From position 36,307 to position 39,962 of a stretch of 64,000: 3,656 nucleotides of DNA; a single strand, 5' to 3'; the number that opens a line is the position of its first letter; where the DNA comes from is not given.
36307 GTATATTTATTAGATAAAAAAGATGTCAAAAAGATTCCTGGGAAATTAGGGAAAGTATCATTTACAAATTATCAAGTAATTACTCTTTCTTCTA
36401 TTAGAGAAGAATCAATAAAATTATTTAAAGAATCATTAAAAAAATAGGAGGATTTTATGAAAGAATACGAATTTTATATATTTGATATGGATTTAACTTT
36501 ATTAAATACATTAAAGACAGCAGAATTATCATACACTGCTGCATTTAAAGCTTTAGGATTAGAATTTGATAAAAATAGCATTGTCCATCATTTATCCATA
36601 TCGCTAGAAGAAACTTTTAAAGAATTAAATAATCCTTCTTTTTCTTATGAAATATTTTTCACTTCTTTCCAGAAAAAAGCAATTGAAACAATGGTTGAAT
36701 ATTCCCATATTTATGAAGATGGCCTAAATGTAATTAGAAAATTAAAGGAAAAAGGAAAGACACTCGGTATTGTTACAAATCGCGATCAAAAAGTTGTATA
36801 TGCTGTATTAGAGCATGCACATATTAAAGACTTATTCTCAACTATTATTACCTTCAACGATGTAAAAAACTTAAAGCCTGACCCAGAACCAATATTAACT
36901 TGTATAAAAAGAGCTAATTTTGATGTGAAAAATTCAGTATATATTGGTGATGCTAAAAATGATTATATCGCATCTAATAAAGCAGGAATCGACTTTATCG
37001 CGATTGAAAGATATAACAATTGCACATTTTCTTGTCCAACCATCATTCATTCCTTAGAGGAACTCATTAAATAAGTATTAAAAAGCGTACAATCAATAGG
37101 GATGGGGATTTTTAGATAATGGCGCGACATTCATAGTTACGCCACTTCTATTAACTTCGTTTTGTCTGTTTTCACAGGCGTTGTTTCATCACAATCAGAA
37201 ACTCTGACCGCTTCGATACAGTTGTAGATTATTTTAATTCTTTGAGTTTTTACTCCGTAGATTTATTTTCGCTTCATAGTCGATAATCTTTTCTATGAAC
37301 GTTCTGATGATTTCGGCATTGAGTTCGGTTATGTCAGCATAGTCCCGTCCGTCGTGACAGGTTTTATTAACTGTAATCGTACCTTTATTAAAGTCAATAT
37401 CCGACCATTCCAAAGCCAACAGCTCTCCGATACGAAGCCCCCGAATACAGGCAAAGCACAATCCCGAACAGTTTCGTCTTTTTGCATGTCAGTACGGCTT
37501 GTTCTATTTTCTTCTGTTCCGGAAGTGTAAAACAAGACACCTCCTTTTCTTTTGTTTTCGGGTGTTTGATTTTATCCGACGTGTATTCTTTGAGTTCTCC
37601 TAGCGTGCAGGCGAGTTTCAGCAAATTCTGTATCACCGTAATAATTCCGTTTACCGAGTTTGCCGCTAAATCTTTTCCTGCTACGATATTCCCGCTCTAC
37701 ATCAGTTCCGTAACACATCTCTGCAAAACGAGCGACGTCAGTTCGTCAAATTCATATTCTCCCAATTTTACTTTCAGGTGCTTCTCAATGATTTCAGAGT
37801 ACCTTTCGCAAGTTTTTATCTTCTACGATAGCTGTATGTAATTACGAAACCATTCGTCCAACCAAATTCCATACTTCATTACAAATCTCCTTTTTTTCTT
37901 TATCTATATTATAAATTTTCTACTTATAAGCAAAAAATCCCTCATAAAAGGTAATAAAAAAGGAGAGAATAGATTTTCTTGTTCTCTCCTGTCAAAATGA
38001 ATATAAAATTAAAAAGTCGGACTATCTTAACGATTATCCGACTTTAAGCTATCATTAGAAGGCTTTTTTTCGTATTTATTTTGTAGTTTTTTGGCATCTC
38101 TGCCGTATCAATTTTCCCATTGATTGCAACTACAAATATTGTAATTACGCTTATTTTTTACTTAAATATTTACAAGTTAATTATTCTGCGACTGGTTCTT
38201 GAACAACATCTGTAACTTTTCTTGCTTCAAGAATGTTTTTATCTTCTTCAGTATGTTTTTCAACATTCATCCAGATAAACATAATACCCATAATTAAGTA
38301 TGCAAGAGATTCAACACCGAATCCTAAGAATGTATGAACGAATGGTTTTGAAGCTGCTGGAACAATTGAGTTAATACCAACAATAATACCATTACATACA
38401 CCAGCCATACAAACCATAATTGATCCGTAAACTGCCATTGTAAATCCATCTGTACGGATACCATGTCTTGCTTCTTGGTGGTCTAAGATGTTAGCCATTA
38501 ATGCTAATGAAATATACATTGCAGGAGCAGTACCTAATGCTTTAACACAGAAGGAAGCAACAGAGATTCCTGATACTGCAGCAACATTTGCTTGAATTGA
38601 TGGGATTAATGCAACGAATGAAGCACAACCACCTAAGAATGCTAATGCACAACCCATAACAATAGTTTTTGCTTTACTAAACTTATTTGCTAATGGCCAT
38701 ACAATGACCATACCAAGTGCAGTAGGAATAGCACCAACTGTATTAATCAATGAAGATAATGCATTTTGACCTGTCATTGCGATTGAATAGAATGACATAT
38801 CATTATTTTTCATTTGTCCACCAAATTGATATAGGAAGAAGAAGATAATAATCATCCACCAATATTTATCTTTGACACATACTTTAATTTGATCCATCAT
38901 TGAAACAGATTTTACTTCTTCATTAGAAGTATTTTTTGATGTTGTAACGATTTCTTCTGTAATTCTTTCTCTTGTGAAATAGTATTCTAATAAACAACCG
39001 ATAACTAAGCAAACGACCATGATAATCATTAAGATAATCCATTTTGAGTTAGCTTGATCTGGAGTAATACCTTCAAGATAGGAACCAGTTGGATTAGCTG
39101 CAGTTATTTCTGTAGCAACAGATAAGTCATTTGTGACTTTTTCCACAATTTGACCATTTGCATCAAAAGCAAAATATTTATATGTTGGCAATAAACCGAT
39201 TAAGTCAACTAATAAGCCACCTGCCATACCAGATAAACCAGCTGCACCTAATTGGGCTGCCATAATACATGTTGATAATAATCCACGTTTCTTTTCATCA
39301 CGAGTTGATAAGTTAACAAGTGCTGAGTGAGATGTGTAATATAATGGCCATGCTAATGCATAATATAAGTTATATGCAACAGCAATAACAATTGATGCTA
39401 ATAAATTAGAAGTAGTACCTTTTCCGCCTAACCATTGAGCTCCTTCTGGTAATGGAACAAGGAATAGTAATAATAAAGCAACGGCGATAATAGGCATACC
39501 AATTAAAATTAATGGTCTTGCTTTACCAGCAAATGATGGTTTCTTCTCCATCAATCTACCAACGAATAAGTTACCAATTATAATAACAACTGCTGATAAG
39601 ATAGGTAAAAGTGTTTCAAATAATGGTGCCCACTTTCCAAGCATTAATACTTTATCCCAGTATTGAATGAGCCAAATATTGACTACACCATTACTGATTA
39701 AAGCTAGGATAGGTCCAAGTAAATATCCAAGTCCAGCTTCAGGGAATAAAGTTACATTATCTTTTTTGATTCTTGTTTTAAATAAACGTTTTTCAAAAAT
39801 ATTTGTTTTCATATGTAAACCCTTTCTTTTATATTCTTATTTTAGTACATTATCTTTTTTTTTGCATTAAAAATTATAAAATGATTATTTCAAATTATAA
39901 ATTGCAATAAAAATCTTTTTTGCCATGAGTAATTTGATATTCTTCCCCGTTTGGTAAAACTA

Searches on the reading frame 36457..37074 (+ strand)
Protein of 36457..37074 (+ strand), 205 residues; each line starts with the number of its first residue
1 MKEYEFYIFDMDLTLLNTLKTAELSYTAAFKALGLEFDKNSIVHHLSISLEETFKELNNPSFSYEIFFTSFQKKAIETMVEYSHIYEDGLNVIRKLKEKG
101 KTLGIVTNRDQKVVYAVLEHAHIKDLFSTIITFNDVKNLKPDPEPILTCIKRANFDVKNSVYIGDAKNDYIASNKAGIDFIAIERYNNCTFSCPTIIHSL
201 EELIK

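Call 25: search_protein_families(library=pfam, proteins=[window:36457-37074:+], max_evalue=0.001)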
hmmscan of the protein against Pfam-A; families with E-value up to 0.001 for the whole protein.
window:36457-37074:+ (205 aa): 5 families
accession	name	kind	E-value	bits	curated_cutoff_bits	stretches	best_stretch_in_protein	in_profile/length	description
PF13419.12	HAD_2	-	2.1e-37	129.4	23.8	1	7-183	1-178/178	Haloacid dehalogenase-like hydrolase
PF00702.32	Hydrolase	-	7.4e-21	75.8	26.4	1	7-177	4-191/191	haloacid dehalogenase-like hydrolase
PF12710.13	HAD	-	1.4e-05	26.1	27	1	8-170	2-185/189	haloacid dehalogenase-like hydrolase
PF08282.18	Hydrolase_3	-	0.00059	20.1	20.9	0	85-134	16-62/255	haloacid dehalogenase-like hydrolase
PF06888.18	Put_Phosphatase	-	0.00088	19.2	27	0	73-132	60-121/234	Putative Phosphatase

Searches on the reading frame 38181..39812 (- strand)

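Call 25: search_protein_families(library=pfam, proteins=[window:38181-39812:-], max_evalue=0.001)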
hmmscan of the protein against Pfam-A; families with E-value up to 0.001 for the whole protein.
window:38181-39812:- (543 aa): 2 families
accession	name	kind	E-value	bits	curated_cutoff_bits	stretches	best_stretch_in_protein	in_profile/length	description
PF13347.12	MFS_2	-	5e-36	124.6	27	1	29-483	1-383/427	MFS/sugar transport protein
PF07690.21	MFS_1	-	9.7e-09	35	33.4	1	258-445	150-325/347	Major Facilitator Superfamily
